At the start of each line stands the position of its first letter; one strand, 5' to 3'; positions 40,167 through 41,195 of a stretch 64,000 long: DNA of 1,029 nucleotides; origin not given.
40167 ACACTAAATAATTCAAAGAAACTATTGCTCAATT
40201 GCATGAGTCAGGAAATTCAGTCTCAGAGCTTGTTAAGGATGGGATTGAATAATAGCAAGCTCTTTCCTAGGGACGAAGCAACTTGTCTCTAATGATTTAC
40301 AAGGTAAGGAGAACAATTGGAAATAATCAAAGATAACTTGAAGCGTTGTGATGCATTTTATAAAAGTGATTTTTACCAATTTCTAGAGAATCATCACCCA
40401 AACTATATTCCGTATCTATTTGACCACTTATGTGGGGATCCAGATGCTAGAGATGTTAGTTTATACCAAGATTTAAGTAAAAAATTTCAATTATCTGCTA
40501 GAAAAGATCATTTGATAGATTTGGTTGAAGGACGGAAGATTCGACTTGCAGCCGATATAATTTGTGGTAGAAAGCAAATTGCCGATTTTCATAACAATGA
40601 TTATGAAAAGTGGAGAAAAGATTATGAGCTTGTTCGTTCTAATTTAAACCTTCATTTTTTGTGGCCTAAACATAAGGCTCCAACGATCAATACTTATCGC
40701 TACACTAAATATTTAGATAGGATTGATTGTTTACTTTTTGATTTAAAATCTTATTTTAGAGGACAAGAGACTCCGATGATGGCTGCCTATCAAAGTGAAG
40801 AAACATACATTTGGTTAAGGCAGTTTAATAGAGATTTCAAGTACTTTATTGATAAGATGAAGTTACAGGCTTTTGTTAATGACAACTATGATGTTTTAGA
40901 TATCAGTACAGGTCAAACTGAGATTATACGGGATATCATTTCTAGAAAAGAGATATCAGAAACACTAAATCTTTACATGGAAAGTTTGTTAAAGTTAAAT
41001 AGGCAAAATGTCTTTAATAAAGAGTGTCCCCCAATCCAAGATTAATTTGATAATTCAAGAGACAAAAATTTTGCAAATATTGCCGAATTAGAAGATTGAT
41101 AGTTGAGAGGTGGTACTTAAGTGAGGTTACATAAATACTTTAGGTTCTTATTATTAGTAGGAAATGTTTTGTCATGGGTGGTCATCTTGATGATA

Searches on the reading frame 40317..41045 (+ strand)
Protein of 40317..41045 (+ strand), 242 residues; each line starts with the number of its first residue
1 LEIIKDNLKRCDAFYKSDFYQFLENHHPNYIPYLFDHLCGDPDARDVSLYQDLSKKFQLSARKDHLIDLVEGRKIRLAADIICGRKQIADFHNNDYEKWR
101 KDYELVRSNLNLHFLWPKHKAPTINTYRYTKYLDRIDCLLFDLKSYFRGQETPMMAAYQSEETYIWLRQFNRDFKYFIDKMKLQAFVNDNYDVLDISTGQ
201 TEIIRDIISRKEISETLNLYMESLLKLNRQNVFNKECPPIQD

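Call 47: search_protein_families(library=pfam, proteins=[window:40317-41045:+], max_evalue=0.01)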
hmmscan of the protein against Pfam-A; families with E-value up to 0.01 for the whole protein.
window:40317-41045:+ (242 aa): 2 families
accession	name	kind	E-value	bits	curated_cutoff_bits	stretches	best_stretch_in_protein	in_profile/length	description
PF22507.2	DUF6994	-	1.2e-10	41.9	27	1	55-200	40-194/226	Family of unknown function (DUF6994)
PF17124.11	ThiJ_like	-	0.0042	17.4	30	1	163-228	59-122/186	ThiJ/PfpI family-like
